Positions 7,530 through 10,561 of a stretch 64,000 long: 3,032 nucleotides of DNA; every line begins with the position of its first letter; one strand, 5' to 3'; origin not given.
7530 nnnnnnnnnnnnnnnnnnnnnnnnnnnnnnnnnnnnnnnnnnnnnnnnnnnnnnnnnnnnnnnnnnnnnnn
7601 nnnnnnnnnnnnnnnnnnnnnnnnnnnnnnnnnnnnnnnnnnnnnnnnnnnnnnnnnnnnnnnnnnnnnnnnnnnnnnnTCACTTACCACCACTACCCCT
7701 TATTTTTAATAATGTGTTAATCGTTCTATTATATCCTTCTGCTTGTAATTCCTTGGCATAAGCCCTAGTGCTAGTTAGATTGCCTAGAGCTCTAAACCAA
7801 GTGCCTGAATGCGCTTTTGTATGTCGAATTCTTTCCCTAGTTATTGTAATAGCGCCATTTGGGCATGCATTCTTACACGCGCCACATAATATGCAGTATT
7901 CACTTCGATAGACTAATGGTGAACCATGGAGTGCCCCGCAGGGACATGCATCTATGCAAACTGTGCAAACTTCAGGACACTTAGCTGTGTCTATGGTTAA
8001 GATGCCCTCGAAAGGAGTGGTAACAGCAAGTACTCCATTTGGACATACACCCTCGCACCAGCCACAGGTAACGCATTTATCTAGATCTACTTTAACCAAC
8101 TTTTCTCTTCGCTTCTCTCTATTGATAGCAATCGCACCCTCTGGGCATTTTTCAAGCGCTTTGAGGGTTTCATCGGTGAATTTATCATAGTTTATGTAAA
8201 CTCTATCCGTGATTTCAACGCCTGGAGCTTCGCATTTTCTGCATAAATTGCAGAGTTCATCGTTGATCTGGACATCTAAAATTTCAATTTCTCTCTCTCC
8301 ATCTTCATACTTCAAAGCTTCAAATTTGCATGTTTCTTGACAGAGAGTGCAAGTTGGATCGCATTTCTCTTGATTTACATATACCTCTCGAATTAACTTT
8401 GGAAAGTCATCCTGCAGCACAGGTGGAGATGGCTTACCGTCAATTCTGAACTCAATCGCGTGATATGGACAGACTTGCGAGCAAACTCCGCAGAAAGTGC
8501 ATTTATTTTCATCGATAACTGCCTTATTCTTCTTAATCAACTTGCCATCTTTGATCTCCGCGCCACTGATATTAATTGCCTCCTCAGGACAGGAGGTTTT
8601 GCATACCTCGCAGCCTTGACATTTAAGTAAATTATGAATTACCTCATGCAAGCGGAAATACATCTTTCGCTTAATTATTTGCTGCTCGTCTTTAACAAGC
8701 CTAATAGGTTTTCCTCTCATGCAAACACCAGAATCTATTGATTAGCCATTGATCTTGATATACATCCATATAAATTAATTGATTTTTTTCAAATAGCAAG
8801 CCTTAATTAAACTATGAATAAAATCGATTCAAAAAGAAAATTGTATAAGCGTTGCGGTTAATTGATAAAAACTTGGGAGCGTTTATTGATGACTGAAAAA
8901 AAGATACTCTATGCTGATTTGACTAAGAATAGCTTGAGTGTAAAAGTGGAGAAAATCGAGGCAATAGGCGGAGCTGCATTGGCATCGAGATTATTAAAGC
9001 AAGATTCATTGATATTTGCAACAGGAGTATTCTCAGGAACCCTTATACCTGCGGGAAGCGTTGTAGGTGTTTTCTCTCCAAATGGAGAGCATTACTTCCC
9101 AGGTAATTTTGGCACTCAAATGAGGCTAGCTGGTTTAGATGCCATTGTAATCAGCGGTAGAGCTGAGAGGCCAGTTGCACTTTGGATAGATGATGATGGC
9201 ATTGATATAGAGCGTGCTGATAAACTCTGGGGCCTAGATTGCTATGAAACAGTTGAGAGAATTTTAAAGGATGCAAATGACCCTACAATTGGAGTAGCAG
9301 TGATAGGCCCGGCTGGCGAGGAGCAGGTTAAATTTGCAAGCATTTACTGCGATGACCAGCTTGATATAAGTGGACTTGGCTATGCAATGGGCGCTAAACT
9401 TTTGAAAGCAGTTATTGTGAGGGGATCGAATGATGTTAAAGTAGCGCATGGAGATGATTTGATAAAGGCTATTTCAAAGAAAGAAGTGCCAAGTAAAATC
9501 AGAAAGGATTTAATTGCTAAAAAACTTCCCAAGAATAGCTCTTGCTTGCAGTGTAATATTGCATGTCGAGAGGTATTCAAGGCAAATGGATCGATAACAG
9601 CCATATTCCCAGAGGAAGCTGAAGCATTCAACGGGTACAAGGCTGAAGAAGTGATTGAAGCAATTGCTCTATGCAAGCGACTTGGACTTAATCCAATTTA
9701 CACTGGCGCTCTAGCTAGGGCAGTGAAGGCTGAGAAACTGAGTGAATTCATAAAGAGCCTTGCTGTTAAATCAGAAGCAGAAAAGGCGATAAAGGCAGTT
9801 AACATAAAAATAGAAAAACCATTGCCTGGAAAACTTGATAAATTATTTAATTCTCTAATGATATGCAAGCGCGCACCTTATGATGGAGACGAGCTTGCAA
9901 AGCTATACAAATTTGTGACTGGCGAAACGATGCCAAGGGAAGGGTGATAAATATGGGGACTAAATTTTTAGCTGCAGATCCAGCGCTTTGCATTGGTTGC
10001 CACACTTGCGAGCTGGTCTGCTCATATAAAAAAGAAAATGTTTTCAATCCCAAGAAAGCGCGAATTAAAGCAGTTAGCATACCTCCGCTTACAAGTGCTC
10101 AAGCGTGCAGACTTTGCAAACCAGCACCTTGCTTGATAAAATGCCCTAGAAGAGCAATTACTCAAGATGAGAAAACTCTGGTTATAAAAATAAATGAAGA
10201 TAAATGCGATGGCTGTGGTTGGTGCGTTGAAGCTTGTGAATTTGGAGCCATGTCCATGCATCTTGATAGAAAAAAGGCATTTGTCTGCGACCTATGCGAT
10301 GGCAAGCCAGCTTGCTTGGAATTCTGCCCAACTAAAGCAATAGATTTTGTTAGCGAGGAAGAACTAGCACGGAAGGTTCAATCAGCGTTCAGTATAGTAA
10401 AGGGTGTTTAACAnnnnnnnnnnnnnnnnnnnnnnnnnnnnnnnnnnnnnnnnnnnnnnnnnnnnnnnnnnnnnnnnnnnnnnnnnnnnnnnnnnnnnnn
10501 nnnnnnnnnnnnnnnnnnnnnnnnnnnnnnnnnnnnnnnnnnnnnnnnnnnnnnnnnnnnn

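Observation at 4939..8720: Divergent partner operon: a polyferredoxin plus an HdrA–MvhD fusion with an unassigned ~150-aa C-terminal extension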

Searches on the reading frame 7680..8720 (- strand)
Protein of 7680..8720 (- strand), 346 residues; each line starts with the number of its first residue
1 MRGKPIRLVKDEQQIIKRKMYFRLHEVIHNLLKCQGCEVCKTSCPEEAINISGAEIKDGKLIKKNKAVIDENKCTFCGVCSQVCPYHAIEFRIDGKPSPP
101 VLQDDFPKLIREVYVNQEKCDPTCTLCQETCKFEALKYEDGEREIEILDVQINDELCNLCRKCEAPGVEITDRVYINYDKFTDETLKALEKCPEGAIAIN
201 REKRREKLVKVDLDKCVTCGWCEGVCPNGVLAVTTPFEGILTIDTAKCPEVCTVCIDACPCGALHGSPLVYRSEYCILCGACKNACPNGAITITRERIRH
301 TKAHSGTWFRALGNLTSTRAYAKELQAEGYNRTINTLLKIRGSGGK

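Call 5: search_protein_families(library=pfam, proteins=[window:7680-8720:-], max_evalue=0.01)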
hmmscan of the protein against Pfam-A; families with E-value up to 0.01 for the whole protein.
window:7680-8720:- (346 aa): 13 families
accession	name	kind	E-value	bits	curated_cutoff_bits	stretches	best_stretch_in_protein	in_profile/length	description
PF12838.12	Fer4_7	-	8.4e-29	100.3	27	4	33-88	1-52/52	4Fe-4S dicluster domain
PF00037.32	Fer4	-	1.2e-28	98.1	21.1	4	68-90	2-24/24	4Fe-4S binding domain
PF12837.12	Fer4_6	-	9.8e-24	82.5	25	4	67-89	2-24/24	4Fe-4S binding domain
PF13237.11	Fer4_10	-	1.1e-17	64.2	25.5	5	27-85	2-53/53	4Fe-4S dicluster domain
PF13187.11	Fer4_9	-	6.1e-17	61.8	27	2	33-89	1-52/52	4Fe-4S dicluster domain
PF12797.12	Fer4_2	-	3.3e-15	55.3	24.5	3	68-86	4-22/22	4Fe-4S binding domain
PF14697.11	Fer4_21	-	5.4e-15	55.7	35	4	64-90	31-58/59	4Fe-4S dicluster domain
PF13484.11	Fer4_16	-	2.3e-11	44.8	30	2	33-86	1-65/66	4Fe-4S double cluster binding domain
PF13183.11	Fer4_8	-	6.7e-09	36.6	27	2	274-306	3-35/68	4Fe-4S dicluster domain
PF25160.1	LdpA_Fe-S-bd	-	9.2e-08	32.2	27.6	2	191-231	12-43/49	LdpA Fe-S cluster-binding domain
PF13534.11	Fer4_17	-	3.9e-05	24.5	22.2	0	157-230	2-60/61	4Fe-4S dicluster domain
PF12798.12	Fer4_3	-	0.00013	23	27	0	74-88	1-15/15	4Fe-4S binding domain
PF12800.12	Fer4_4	-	0.0051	17.5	24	1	274-289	2-17/17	4Fe-4S binding domain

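Call 7: search_protein_families(library=ncbifam, proteins=[window:7680-8720:-], max_evalue=0.001)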
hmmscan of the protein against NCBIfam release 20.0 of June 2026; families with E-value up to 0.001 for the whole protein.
window:7680-8720:- (346 aa): 78 families (the best 25 are shown)
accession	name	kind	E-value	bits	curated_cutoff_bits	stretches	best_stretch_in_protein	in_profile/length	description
NF042909.1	FMH_DH_FwdF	exception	8.2e-47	159.9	375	2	191-315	201-335/336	tungsten-dependent formylmethanofuran dehydrogenase subunit FwdF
TIGR01971.1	NuoI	subfamily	1.9e-26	92.1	113.05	2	22-90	29-99/121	NADH-quinone oxidoreductase, chain I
NF045874.1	Vhu_polyferre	exception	3.9e-22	78.5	600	2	25-231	121-309/381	F420-non-reducing hydrogenase associated-polyferredoxin VhuB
NF040612.1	F420_dehyd_FpoI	exception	1.1e-19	70.6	180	3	32-89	42-99/135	F420H2 dehydrogenase subunit FpoI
NF009053.0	PRK12387.1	subfamily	1e-18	67.8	204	3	29-91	35-92/180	formate hydrogenlyase complex iron-sulfur subunit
NF043069.1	T4HPD_activ_SAM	equivalog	3e-17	62.9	425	2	25-90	44-98/299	trans-4-hydroxy-L-proline dehydratase activase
TIGR02700.1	flavo_MJ0208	hypoth_equivalog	7.8e-17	61.3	251.35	3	33-90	149-195/234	dihydromethanopterin reductase (acceptor)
NF006221.0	PRK08348.1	subfamily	3.3e-16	59.2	124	3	26-91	38-94/136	NADH-plastoquinone oxidoreductase subunit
TIGR02179.1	PorD_KorD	subfamily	9.2e-16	57.7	60.05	2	21-91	14-74/78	2-oxoacid:acceptor oxidoreductase, delta subunit, pyruvate/2-ketoisovalerate family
NF004538.0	PRK05888.1-4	equivalog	1.1e-14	54.3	135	2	33-89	62-117/162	NADH-quinone oxidoreductase subunit NuoI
TIGR04105.1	FeFe_hydrog_B1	subfamily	4.3e-14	52.1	450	3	33-137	112-206/462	monomeric [FeFe] hydrogenase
NF004536.0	PRK05888.1-1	equivalog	5e-14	52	212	1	33-92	59-117/180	NADH-quinone oxidoreductase subunit NuoI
NF038196.1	ferrodoxin_EFR1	subfamily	6.2e-14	52.6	75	2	63-97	175-208/242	EFR1 family ferrodoxin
NF040864.1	HgcB_ferredoxin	equivalog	6.4e-14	51.6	99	2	209-265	9-62/93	mercury methylation ferredoxin HgcB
NF040770.1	hetero_SS_HdrA2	exception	9.7e-14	50.4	1100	1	33-92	578-626/777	CoB-CoM heterodisulfide reductase HdrA2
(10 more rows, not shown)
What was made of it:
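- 7680..8720 (-): Polyferredoxin (346 aa, 7 four-Cys [4Fe-4S] motifs), related to FwdF/FmdF. The NCBIfam FwdF score is 159.9 bits, below the 375-bit cutoff (call 7).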

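Call 53: search_solved_structures(query=window:7683-8720:-, max_evalue=0.00001)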
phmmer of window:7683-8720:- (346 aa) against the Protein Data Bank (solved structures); distinct sequences matched with E-value up to 0.00001: 45.
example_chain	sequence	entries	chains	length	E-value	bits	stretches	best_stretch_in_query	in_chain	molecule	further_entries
9sw6_H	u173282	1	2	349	1.1e-44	156.1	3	209-315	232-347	Tungsten formylmethanofuran dehydrogenase, subunit F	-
5t5i_F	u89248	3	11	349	3.9e-44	154.2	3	188-315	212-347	Tungsten formylmethanofuran dehydrogenase subunit fwdF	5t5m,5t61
9sfi_T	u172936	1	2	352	4.6e-36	127.7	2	209-315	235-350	4Fe-4S ferredoxin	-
7bkb_K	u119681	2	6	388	5.7e-35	124.1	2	15-137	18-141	Formylmethanofuran dehydrogenase, subunit F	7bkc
9sw6_G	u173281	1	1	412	1.7e-20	76.5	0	34-90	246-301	Polyferredoxin protein MvhB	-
9sfi_O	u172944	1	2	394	7.9e-20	74.3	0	65-142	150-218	Ferredoxin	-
9sfi_A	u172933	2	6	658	4.1e-12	48.9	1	61-147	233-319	CoB--CoM heterodisulfide reductase iron-sulfur subunit A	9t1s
8iuf_S8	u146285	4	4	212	5.3e-09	38.7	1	33-89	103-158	NDUFS8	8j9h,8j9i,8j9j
8rvu_a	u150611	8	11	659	7.7e-09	38.1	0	62-147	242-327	H(2):CoB-CoM heterodisulfide,ferredoxin reductase subunit A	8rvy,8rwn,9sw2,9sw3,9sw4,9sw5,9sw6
8rvv_A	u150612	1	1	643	9.3e-09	37.9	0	62-147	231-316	H(2):CoB-CoM heterodisulfide,ferredoxin reductase subunit A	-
5odc_A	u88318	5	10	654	1.2e-08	37.5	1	60-166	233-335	Heterodisulfide reductase, subunit A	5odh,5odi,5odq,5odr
7arc_I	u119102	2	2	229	1.9e-08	36.8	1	33-89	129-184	TYKY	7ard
7ar7_I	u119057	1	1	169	2.5e-08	36.4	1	33-89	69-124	NADH dehydrogenase [ubiquinone] iron-sulfur protein 8-A, mitochondrial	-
9f5x_G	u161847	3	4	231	3.5e-08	36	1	33-89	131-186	NADH:ubiquinone oxidoreductase subunit 8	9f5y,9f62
6x89_S8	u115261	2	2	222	4.2e-08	35.7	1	33-89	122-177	NADH dehydrogenase [ubiquinone] iron-sulfur protein 8, mitochondrial | NDUS8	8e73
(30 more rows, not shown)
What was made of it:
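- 7680..8720 (-): Its best solved relatives are FwdF/FmdF (9sw6_H 1e-44, 5t5i_F 4e-44, 7bkb_K 6e-35; call 53).
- It is related to FwdF/FmdF (call 53).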

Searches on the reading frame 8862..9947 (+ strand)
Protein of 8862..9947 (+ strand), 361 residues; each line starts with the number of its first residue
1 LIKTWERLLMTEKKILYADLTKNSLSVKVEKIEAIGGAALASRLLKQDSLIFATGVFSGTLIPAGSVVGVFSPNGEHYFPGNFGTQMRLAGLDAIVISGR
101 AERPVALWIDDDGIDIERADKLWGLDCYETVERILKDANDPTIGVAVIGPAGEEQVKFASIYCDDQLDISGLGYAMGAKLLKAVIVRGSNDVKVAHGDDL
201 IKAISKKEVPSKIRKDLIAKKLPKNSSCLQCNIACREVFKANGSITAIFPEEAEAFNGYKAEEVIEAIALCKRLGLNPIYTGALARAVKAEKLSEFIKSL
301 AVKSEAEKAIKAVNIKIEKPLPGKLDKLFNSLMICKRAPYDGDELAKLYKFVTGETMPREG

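Call 5: search_protein_families(library=pfam, proteins=[window:8862-9947:+], max_evalue=0.01)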
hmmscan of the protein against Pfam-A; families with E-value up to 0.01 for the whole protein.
window:8862-9947:+ (361 aa): 2 families
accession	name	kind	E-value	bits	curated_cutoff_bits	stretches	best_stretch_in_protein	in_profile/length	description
PF02730.20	AFOR_N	-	7.6e-39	134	29.8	1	14-188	2-198/199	Aldehyde ferredoxin oxidoreductase, N-terminal domain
PF01314.23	AFOR_C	-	2.8e-07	30.4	27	1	211-286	52-137/385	Aldehyde ferredoxin oxidoreductase, domains 2 & 3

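Call 7: search_protein_families(library=ncbifam, proteins=[window:8862-9947:+], max_evalue=0.001)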
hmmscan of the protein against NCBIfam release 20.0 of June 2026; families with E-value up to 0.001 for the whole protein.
window:8862-9947:+ (361 aa): 1 family
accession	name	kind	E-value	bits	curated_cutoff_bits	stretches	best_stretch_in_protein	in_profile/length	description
NF007354.0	PRK09849.1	equivalog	6.8e-30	104.3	868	1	47-206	58-224/703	aldehyde ferredoxin oxidoreductase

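Call 69: search_solved_structures(query=window:8889-9944:+, max_evalue=0.001, show_alignments=2)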
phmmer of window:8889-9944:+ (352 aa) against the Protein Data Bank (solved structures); distinct sequences matched with E-value up to 0.001: 9.
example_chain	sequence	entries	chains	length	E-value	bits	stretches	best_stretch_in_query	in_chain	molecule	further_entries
9mqx_D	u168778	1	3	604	2e-31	112.7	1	39-198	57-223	Aldehyde:ferredoxin oxidoreductase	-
1aor_A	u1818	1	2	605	4.3e-30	108.3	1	36-241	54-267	ALDEHYDE FERREDOXIN OXIDOREDUCTASE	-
1b25_A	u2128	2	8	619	1.1e-29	106.9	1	35-196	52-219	PROTEIN (FORMALDEHYDE FERREDOXIN OXIDOREDUCTASE) | FORMALDEHYDE FERREDOXIN OXIDOREDUCTASE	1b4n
8c0z_A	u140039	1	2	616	3e-23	85.8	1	38-195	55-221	Aldehyde:ferredoxin oxidoreductase,tungsten-containing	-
4z3w_A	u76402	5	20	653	4.3e-19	72.1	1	38-192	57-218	Benzoyl-CoA reductase, putative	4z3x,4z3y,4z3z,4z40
9g7j_A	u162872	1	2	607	3.6e-17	65.8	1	38-224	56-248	Aldehyde ferredoxin oxidoreductase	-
9q1t_A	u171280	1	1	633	3.1e-15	59.5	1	40-189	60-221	Tungsten-dependent aldehyde oxidoreductase WOR83 from Haloferax volcanii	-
6x6u_A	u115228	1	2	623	9.7e-13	51.2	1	69-195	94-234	Formaldehyde:ferredoxin oxidoreductase wor5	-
6x1o_A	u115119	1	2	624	9.8e-13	51.2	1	69-195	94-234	Formaldehyde:ferredoxin oxidoreductase wor5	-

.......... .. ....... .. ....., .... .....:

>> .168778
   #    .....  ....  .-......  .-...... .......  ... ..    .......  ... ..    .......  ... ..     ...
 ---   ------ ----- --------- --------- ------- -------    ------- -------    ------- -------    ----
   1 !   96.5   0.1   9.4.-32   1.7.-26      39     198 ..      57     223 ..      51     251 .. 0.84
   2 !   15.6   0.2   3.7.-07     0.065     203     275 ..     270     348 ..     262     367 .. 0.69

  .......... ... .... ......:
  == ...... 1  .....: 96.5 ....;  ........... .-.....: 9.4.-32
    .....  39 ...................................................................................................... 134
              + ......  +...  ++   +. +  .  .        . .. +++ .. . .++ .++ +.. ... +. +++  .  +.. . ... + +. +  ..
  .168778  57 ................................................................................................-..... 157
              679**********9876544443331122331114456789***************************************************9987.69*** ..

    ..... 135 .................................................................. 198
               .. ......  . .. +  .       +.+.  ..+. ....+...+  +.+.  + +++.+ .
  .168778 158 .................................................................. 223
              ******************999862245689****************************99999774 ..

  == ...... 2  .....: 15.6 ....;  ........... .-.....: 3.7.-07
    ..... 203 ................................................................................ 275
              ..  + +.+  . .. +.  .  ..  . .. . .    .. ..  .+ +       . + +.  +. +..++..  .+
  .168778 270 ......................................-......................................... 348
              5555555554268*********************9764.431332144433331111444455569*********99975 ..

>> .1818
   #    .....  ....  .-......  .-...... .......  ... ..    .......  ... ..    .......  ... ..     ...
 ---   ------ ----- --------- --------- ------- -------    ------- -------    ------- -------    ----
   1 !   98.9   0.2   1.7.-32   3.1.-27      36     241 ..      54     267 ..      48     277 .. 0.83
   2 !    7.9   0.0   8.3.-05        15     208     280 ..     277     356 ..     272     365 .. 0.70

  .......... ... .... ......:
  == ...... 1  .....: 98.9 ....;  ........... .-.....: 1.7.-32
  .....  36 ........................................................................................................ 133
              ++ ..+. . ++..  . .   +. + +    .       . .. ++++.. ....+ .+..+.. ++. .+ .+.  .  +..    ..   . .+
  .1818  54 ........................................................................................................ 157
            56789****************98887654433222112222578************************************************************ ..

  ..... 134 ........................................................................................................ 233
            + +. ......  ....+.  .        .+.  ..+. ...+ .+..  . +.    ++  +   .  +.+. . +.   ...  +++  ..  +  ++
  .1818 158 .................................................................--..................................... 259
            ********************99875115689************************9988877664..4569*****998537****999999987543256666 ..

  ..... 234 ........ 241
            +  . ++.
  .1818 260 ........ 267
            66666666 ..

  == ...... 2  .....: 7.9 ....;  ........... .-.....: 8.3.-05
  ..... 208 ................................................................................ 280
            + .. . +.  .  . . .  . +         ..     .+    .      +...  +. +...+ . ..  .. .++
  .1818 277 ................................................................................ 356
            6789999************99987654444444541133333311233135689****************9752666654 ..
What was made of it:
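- Closest known: BamBCDEFGHI class II benzoyl-CoA reductase of Geobacter metallireducens. Different: The BamB-like protein here is truncated to 352 aa, with AFOR_N and only the CxxCxxxC part of domain 2 (call 69).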

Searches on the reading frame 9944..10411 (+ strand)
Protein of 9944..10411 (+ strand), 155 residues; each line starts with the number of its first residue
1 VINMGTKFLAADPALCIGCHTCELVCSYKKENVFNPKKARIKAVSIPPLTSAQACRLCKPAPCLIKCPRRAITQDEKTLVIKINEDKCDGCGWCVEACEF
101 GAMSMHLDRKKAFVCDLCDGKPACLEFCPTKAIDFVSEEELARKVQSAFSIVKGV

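Call 5: search_protein_families(library=pfam, proteins=[window:9944-10411:+], max_evalue=0.01)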
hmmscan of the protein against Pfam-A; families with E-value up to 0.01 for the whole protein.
window:9944-10411:+ (155 aa): 12 families
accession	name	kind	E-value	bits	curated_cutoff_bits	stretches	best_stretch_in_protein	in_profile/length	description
PF12838.12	Fer4_7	-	1.5e-12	48.2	27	1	55-102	2-52/52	4Fe-4S dicluster domain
PF00037.32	Fer4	-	3.3e-11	42.9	21.1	2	81-103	1-23/24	4Fe-4S binding domain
PF12837.12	Fer4_6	-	6.6e-11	42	25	2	80-102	1-23/24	4Fe-4S binding domain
PF13237.11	Fer4_10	-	1.4e-10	41.3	25.5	1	51-98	5-52/53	4Fe-4S dicluster domain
PF13247.11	Fer4_11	-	3.3e-10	40.5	26.2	1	52-136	7-98/100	4Fe-4S dicluster domain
PF25160.1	LdpA_Fe-S-bd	-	1e-09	38.4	27.6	1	60-104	6-44/49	LdpA Fe-S cluster-binding domain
PF13187.11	Fer4_9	-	1.5e-09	38.2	27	3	87-133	1-52/52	4Fe-4S dicluster domain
PF14697.11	Fer4_21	-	1.9e-08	34.7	35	2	82-133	2-57/59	4Fe-4S dicluster domain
PF12797.12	Fer4_2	-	1.8e-05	24.8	24.5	2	11-27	5-21/22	4Fe-4S binding domain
PF12800.12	Fer4_4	-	1.9e-05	25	24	0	13-28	1-16/17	4Fe-4S binding domain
PF13484.11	Fer4_16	-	0.0002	22.5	30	0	123-142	7-25/66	4Fe-4S double cluster binding domain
PF12798.12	Fer4_3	-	0.001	20.2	27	0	88-102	1-15/15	4Fe-4S binding domain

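Call 7: search_protein_families(library=ncbifam, proteins=[window:9944-10411:+], max_evalue=0.001)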
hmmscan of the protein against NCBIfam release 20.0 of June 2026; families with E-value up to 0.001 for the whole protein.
window:9944-10411:+ (155 aa): 65 families (the best 25 are shown)
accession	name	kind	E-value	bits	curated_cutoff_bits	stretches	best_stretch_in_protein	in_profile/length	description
NF009408.0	PRK12769.1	equivalog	3.5e-24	84.9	1003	1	7-146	3-155/659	formate-dependent uric acid utilization protein AegA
NF009451.0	PRK12809.1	equivalog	1.2e-22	80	1154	1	7-142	3-143/639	formate-dependent uric acid utilization protein YgfT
NF045766.1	PhenlGlyoxDHPadI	equivalog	7.5e-21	74.4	700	1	6-144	4-144/443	NADH-dependent phenylglyoxylate dehydrogenase subunit beta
NF007658.0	PRK10330.1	equivalog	2.1e-19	69.7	260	1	7-142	3-161/181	electron transport protein HydN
TIGR03149.1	cyt_nit_nrfC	equivalog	1.2e-17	64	377.6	1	53-140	92-186/225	cytochrome c nitrite reductase Fe-S protein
TIGR02951.1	DMSO_dmsB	equivalog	6.8e-17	62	214.1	1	53-144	62-159/161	DMSO/selenate family reductase complex B subunit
NF007382.0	PRK09898.1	equivalog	4.8e-16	58.9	213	1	51-141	119-206/208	ferredoxin-like protein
NF008134.0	PRK10882.1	equivalog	8.9e-13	48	263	1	53-146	111-216/329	hydrogenase 2 operon protein HybA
TIGR01582.1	FDH-beta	equivalog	9e-13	48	334.7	1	51-147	89-191/283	formate dehydrogenase subunit beta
NF038355.1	FDH3_beta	equivalog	8.6e-12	45.4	240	1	7-106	4-104/180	formate dehydrogenase FDH3 subunit beta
TIGR02179.1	PorD_KorD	subfamily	6.6e-11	42.2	60.05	1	47-107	19-76/78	2-oxoacid:acceptor oxidoreductase, delta subunit, pyruvate/2-ketoisovalerate family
NF045797.1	DsrO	equivalog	1e-10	41.5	200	1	54-109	102-156/235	sulfate reduction electron transfer complex DsrMKJOP subunit DsrO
NF040684.1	PorD_Arch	equivalog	1.7e-09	37.6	120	1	48-107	27-83/85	pyruvate synthase subunit PorD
TIGR03478.1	DMSO_red_II_bet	subfamily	2.2e-09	36.7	480.7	1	53-118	129-194/321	DMSO reductase family type II enzyme, iron-sulfur subunit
NF040770.1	hetero_SS_HdrA2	exception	3.1e-09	35.5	1100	1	79-140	570-632/777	CoB-CoM heterodisulfide reductase HdrA2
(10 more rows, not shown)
